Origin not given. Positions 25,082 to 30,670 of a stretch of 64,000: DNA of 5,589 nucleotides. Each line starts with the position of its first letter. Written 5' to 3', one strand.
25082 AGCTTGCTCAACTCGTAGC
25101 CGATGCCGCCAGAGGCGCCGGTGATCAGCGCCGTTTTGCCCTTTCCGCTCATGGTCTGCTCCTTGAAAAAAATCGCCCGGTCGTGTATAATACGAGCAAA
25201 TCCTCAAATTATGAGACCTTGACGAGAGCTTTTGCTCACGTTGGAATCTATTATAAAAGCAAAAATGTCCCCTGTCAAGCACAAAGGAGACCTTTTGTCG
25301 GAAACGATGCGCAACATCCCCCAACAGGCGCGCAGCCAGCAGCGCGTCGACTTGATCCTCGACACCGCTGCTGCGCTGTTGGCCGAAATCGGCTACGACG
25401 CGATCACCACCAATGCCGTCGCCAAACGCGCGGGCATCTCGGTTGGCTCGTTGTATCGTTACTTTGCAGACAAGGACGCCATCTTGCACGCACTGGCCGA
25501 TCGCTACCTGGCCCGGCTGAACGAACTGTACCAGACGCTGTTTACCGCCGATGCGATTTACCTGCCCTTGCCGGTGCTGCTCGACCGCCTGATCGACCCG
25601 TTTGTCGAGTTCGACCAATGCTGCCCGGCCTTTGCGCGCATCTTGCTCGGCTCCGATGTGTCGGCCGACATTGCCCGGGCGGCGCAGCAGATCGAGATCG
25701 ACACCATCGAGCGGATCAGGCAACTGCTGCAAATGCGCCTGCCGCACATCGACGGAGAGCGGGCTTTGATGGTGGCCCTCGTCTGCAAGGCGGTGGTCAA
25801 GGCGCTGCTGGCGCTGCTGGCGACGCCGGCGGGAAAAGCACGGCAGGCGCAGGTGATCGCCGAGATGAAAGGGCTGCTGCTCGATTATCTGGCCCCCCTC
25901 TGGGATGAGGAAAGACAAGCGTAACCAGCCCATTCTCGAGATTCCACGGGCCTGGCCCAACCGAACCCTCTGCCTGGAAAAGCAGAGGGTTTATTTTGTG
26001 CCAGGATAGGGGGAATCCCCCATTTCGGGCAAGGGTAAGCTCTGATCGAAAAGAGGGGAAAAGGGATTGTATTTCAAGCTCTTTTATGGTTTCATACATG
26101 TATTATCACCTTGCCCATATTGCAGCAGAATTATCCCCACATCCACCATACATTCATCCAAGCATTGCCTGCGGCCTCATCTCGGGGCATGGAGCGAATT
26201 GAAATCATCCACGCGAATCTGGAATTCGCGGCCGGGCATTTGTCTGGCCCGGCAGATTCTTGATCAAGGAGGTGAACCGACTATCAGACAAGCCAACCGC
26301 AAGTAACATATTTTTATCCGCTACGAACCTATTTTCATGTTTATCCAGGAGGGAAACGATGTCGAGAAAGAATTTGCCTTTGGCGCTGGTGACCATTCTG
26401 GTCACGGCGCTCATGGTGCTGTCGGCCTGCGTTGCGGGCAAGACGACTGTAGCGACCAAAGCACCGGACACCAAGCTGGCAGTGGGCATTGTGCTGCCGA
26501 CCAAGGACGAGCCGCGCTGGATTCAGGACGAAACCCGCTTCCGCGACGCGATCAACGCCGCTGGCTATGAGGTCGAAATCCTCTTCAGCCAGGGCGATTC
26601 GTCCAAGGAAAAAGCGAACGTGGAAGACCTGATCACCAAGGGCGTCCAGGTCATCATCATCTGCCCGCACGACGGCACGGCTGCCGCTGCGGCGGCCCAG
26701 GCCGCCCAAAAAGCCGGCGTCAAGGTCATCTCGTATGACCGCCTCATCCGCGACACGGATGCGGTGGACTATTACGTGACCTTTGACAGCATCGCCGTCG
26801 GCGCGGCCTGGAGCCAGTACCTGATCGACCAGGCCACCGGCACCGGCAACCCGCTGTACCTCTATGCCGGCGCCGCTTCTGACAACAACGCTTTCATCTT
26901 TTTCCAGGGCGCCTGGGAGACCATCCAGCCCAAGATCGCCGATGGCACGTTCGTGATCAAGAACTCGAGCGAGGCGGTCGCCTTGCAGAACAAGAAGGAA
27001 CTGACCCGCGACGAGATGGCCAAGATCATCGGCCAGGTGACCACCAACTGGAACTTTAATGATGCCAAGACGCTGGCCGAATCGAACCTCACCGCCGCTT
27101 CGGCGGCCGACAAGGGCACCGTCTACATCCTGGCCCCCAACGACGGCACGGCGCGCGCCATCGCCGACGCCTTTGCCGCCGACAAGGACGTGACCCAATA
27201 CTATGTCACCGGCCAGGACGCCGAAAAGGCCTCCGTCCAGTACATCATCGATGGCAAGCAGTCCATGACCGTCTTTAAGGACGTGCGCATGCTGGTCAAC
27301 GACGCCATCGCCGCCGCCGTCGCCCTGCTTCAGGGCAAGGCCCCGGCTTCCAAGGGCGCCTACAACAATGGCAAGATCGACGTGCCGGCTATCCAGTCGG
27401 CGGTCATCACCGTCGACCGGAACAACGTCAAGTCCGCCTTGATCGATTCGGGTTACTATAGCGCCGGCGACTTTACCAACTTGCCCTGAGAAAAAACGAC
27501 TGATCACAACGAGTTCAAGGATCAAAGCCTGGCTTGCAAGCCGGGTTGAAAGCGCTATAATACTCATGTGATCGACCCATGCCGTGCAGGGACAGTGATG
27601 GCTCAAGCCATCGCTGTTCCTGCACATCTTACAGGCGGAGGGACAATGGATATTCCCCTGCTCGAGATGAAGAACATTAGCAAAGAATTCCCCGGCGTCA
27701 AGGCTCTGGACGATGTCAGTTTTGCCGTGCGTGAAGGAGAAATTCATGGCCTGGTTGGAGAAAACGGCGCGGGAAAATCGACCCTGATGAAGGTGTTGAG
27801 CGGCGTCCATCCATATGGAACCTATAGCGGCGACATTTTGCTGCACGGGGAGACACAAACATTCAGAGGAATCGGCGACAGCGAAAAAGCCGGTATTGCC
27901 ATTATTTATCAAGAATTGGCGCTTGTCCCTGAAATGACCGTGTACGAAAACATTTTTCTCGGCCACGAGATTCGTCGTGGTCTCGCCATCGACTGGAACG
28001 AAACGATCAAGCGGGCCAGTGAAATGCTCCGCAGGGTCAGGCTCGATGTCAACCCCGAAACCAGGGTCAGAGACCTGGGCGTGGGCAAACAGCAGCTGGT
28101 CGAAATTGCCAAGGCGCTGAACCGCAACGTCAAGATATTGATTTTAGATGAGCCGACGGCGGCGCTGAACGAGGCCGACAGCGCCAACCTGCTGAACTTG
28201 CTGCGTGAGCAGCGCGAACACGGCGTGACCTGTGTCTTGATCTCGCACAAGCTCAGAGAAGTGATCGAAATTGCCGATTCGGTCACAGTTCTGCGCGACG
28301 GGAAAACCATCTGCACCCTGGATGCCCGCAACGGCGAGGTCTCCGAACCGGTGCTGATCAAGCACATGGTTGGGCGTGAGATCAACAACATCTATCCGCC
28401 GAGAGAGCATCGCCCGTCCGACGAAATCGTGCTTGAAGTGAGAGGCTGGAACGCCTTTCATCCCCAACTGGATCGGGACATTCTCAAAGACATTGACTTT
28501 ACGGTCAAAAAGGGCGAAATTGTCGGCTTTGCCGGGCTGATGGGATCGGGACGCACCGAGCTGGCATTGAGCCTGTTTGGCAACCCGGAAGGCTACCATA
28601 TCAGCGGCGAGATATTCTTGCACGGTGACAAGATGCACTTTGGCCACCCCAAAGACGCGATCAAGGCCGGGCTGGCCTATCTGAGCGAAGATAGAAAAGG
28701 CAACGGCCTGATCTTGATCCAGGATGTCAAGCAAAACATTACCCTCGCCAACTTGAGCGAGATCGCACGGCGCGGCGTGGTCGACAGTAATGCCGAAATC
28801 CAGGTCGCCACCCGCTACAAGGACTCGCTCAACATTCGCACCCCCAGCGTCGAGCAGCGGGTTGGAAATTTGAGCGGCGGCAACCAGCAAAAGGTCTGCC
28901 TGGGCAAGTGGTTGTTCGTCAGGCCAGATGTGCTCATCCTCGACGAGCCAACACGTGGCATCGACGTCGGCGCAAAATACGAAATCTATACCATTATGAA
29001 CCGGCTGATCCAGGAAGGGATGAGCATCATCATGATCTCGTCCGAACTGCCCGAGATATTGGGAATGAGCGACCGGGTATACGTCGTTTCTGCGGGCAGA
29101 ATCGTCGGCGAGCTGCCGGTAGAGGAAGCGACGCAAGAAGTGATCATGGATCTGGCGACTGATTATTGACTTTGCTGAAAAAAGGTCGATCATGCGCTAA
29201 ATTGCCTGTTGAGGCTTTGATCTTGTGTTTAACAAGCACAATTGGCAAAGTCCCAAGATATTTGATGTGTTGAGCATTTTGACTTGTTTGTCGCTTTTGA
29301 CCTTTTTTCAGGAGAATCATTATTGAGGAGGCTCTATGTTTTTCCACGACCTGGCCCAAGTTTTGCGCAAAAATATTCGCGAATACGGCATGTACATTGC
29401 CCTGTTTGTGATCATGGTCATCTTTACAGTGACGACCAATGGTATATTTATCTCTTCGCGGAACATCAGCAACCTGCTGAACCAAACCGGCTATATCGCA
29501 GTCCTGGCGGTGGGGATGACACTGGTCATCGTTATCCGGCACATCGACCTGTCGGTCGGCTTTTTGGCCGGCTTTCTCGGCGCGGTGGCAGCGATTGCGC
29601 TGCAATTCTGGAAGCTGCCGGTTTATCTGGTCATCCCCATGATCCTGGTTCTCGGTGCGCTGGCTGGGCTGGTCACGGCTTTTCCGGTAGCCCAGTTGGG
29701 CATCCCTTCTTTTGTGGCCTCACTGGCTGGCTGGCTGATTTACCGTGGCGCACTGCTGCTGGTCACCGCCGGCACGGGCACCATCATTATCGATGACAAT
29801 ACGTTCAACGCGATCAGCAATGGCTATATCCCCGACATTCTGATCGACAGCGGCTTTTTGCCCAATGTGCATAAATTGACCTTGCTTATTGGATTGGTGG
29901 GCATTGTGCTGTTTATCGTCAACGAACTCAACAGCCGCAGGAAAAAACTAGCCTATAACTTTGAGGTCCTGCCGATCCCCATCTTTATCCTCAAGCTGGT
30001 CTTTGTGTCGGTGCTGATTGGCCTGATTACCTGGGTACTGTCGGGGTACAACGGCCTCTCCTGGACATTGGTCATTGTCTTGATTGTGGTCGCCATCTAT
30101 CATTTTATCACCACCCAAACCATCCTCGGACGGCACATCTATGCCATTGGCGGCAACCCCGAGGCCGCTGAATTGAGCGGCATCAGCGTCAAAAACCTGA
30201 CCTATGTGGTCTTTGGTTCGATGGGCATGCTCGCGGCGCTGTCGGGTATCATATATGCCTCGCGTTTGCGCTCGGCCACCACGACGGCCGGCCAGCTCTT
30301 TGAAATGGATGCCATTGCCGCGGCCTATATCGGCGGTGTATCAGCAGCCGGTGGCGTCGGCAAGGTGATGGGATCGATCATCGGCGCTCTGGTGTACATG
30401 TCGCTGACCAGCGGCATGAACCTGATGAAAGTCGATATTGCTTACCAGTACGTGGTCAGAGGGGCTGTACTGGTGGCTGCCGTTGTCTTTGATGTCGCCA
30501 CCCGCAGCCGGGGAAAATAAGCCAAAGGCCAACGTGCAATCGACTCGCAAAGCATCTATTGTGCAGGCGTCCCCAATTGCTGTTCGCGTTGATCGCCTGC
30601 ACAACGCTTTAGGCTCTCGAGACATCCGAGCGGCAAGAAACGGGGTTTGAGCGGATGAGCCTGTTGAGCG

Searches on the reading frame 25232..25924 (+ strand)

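Call 3: search_protein_families(library=pfam, proteins=[window:25232-25924:+], max_evalue=0.01)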
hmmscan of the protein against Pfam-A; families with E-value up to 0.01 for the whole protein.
window:25232-25924:+ (230 aa): 5 families
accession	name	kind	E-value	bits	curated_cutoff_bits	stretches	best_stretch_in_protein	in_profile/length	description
PF00440.29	TetR_N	-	4.4e-17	62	24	1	42-88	1-47/47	Bacterial regulatory proteins, tetR family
PF17918.6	TetR_C_15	-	4.3e-15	56.7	26.8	1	112-220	1-108/108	Tetracyclin repressor-like, C-terminal domain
PF17928.6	TetR_C_22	-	2.4e-12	47.6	26.4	1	113-222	3-111/113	Tetracyclin repressor-like, C-terminal domain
PF02796.21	HTH_7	-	0.002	18.6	23.8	1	58-80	22-44/45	Helix-turn-helix domain of resolvase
PF13022.12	HTH_Tnp_1_2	-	0.0035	17.9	27.9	1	45-103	14-75/122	Helix-turn-helix of insertion element transposase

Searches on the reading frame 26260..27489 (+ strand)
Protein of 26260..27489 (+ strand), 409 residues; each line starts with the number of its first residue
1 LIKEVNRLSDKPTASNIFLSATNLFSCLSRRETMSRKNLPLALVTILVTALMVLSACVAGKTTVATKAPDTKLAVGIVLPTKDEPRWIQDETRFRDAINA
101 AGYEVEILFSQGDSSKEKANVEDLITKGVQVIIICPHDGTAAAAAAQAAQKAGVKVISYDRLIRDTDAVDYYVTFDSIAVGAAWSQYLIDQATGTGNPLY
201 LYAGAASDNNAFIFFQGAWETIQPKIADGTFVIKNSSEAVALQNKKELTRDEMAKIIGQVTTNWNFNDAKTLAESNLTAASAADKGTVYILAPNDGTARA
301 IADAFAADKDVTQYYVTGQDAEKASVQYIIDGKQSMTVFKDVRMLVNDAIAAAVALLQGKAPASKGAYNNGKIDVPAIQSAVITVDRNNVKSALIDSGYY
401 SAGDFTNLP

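Call 3: search_protein_families(library=pfam, proteins=[window:26260-27489:+], max_evalue=0.01)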
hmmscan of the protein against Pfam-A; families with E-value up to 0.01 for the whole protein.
window:26260-27489:+ (409 aa): 3 families
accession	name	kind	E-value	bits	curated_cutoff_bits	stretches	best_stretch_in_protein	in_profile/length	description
PF13407.12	Peripla_BP_4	-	9.5e-46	156.9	35.1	1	75-360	1-257/258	Periplasmic binding protein domain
PF00532.27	Peripla_BP_1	-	4.5e-08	33.3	22.2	1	73-201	2-126/281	Periplasmic binding proteins and sugar binding domain of LacI family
PF00781.29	DAGK_cat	-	0.0083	16.2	23.6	0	92-150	20-77/125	Diacylglycerol kinase catalytic domain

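Call 4: search_protein_families(library=ncbifam, proteins=[window:26260-27489:+], max_evalue=0.01)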
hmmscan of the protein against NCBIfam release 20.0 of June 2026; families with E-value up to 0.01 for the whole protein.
window:26260-27489:+ (409 aa): 11 families
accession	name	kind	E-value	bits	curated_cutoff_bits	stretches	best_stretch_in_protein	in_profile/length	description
NF040907.2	ChvE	equivalog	1.8e-74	250.9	460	1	75-404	1-323/324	multiple monosaccharide ABC transporter substrate-binding protein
TIGR02634.1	xylF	equivalog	5.3e-53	180.6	389.55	2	79-233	5-156/302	D-xylose ABC transporter substrate-binding protein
NF007680.0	PRK10355.1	equivalog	4.7e-50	170.7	504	2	53-232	7-182/331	D-xylose ABC transporter substrate-binding protein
NF045705.1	SurfProtP46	equivalog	2.3e-19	69.4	800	2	42-182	8-154/412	surface antigen P46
NF007936.0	PRK10653.1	equivalog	7.6e-16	58.3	337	1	51-291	6-237/295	ribose ABC transporter substrate-binding protein RbsB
NF007254.0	PRK09701.1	equivalog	1.2e-09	37.8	335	1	59-209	20-169/311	D-allose transporter substrate-binding protein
NF011924.1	PRK15395.1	equivalog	2.8e-06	26.6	420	1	62-391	17-327/329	galactose/glucose ABC transporter substrate-binding protein MglB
NF041827.1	YtfQ_transport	equivalog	4e-05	22.7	510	1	62-195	15-150/320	galactofuranose ABC transporter, galactofuranose-binding protein YtfQ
TIGR02637.1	RhaS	equivalog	0.0001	21.7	342.25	1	120-210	48-139/302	rhamnose ABC transporter substrate-binding protein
NF007449.0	PRK10014.1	subfamily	0.005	15.9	310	1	93-191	85-180/342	Mal regulon transcriptional regulator MalI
NF008452.0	PRK11303.1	equivalog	0.0057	15.9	385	1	74-166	63-154/332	catabolite repressor/activator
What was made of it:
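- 26360..27489 (+): ChvE/XylF-like sugar-binding protein (Peripla_BP_4), with a signal-peptide-like N-terminus. Pfam E=9.5e-46; NCBIfam ChvE 251 bits (calls 3, 4).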

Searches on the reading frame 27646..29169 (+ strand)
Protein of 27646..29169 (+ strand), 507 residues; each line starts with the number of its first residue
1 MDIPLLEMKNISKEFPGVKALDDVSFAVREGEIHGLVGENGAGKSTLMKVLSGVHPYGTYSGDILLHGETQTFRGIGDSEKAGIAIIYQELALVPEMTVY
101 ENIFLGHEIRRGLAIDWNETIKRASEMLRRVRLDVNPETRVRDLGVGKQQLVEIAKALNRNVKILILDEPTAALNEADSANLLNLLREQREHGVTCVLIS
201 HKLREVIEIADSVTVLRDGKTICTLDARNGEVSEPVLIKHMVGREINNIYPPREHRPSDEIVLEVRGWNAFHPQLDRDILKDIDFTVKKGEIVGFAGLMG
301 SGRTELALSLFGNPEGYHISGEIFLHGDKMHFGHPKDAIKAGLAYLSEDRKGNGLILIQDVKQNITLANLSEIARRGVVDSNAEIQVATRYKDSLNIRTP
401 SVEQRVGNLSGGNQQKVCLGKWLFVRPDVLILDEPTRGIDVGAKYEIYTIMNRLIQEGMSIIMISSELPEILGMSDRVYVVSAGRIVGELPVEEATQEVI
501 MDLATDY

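Call 3: search_protein_families(library=pfam, proteins=[window:27646-29169:+], max_evalue=0.01)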
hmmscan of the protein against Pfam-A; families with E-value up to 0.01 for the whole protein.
window:27646-29169:+ (507 aa): 5 families
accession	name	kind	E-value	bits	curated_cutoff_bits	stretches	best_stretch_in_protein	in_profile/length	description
PF00005.33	ABC_tran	-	4.9e-52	176.6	25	2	21-172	1-137/137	ABC transporter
PF13304.12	AAA_21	-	5e-12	46.9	27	2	33-70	1-46/304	AAA domain, putative AbiEii toxin, Type IV TA system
PF02463.25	SMC_N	-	0.00053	19.9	40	0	160-212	157-207/220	RecF/RecN/SMC N terminal domain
PF02572.21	CobA_CobO_BtuR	-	0.0017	19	25.7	1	136-221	70-158/172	ATP:corrinoid adenosyltransferase BtuR/CobO/CobP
PF13555.12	AAA_29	-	0.0067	16.6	27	0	24-48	15-39/61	P-loop containing region of AAA domain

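Call 4: search_protein_families(library=ncbifam, proteins=[window:27646-29169:+], max_evalue=0.01)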
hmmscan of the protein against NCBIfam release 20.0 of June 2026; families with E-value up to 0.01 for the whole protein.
window:27646-29169:+ (507 aa): 194 families (the best 25 are shown)
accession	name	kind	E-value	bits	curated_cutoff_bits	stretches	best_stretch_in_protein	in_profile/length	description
NF040905.2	GguA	equivalog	5e-230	764.1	810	1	5-502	1-498/500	multiple monosaccharide ABC transporter ATP-binding protein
NF010069.0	PRK13549.1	equivalog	3.6e-204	679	699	1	4-505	4-502/513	xylose ABC transporter ATP-binding protein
TIGR02633.1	xylG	equivalog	2.2e-174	580.6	723.65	1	5-504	1-499/500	D-xylose ABC transporter ATP-binding protein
NF008030.0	PRK10762.1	equivalog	3e-160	534.3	745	1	4-504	3-491/501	ribose ABC transporter ATP-binding protein RbsA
NF008442.0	PRK11288.1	equivalog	1.4e-159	531.6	689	1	4-504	6-495/504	L-arabinose ABC transporter ATP-binding protein AraG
NF007253.0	PRK09700.1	equivalog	2.9e-144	481.4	772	1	3-504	3-506/510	D-allose ABC transporter ATP-binding protein AlsA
NF008215.0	PRK10982.1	equivalog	6e-140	467.2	828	1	5-507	13-505/506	galactose/methyl galactoside ABC transporter ATP-binding protein MglA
NF041861.1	YtfR_transport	equivalog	1.3e-133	446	850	1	5-502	1-488/492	galactofuranose ABC transporter, ATP-binding protein YtfR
NF011967.0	PRK15439.1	equivalog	6.6e-112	374.5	586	1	3-504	9-499/510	autoinducer 2 ABC transporter ATP-binding protein LsrA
NF047930.1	ABC_ATP_B6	equivalog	3.2e-103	346.1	670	1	5-501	2-505/510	putative B6 ABC transporter ATP-binding protein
TIGR02315.1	ABC_phnC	equivalog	2.2e-56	191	266.1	2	5-222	1-225/243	phosphonate ABC transporter ATP-binding protein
TIGR03410.1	urea_trans_UrtE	equivalog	2.4e-56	190.8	285.8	2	6-226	1-215/230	urea ABC transporter ATP-binding subunit UrtE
TIGR04521.1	ECF_ATPase_2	equivalog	2.6e-56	190.8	330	2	18-224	18-226/279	energy-coupling factor transporter ATPase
TIGR03608.1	L_ocin_972_ABC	subfamily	2.7e-55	187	254.85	2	8-213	1-203/206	putative bacteriocin export ABC transporter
NF043075.1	MMSYN1_0197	equivalog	4.2e-55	187.1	550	2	5-220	2-210/341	spermidine/putrescine ABC transporter ATP-binding protein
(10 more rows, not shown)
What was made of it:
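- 27646..29169 (+): Genuine CUT2 ATPase (GguA-like) with two NBDs and canonical NBD1 catalytic motifs. NCBIfam GguA 764 bits, with two ABC_tran domains (calls 3, 4).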

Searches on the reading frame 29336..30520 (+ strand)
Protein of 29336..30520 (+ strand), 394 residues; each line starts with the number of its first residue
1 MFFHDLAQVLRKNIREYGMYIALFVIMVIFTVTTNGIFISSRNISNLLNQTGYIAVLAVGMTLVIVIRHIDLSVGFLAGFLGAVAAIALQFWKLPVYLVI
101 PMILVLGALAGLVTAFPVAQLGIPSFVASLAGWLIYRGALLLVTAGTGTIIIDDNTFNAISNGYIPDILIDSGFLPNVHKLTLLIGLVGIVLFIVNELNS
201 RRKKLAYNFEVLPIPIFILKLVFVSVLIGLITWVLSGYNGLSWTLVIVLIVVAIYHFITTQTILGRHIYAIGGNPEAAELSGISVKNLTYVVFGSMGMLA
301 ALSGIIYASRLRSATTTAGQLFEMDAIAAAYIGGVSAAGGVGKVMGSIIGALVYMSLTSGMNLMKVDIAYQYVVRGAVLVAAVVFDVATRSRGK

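Call 3: search_protein_families(library=pfam, proteins=[window:29336-30520:+], max_evalue=0.01)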
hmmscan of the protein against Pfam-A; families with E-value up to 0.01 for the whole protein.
window:29336-30520:+ (394 aa): 1 family
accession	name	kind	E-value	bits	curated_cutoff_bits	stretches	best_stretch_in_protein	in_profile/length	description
PF02653.21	BPD_transp_2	-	3.3e-32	112.1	26.8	1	43-383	1-269/269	Branched-chain amino acid transport system / permease component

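Call 4: search_protein_families(library=ncbifam, proteins=[window:29336-30520:+], max_evalue=0.01)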
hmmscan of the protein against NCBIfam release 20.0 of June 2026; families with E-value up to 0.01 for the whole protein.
window:29336-30520:+ (394 aa): 11 families
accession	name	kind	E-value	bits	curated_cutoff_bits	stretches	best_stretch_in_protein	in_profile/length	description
NF040906.3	GguB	equivalog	3e-119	398.6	450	1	13-392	1-375/375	multiple monosaccharide ABC transporter permease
NF007067.0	PRK09512.1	equivalog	4.7e-54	183.7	398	2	240-387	171-318/321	ribose ABC transporter permease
NF008441.0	PRK11285.1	equivalog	1.8e-48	165.4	378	2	238-390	175-327/333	L-arabinose ABC transporter permease AraH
NF007014.0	PRK09478.1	equivalog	1.4e-44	152.8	386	2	239-388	181-330/336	galactose/methyl galactoside ABC transporter permease MglC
NF008630.0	PRK11618.1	equivalog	5.2e-43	147.5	363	2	20-193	12-181/331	galactofuranose ABC transporter, permease protein YjfF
NF007252.0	PRK09699.1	equivalog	3.5e-37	128.4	396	2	243-386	178-321/326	D-allose ABC transporter permease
NF011961.0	PRK15432.1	equivalog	7.5e-37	127.3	388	2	245-390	163-308/344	autoinducer 2 ABC transporter permease LsrC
NF041862.1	YtfT_transport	equivalog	2.3e-25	89.4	535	2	242-384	179-322/339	galactofuranose ABC transporter, ATP-binding protein YtfT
NF011612.1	PRK15038.1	equivalog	3.1e-19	69.3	500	2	239-384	158-303/322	autoinducer 2 ABC transporter permease LsrD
NF047929.1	ABC_B6_perm_2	equivalog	1.6e-07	30.8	400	1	242-305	184-247/337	putative B6 ABC transporter permease subunit 2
TIGR03409.1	urea_trans_UrtB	equivalog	6.2e-07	29.3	250.3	1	243-375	146-271/291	urea ABC transporter permease subunit UrtB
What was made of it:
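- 29336..30520 (+): GguB-like permease (BPD_transp_2), the only permease gene. It is the proposed docking partner. NCBIfam GguB 399 bits (call 4).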

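Call 20: search_solved_structures(query=window:29336-30520:+, max_evalue=0.01)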
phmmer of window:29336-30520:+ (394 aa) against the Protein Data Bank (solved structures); distinct sequences matched with E-value up to 0.01: 0.
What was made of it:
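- On CUT2 importer ATPase (RbsA/XylG/GguA): No multimer prediction was available and the PDB has no detectable CUT2 permease (call 20).
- No multimer prediction was possible and the PDB has no detectable CUT2 permease (call 20).
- Tried and rejected: A sequence search of the PDB for a CUT2 permease, to map the NBD contact surface, found nothing (call 20).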
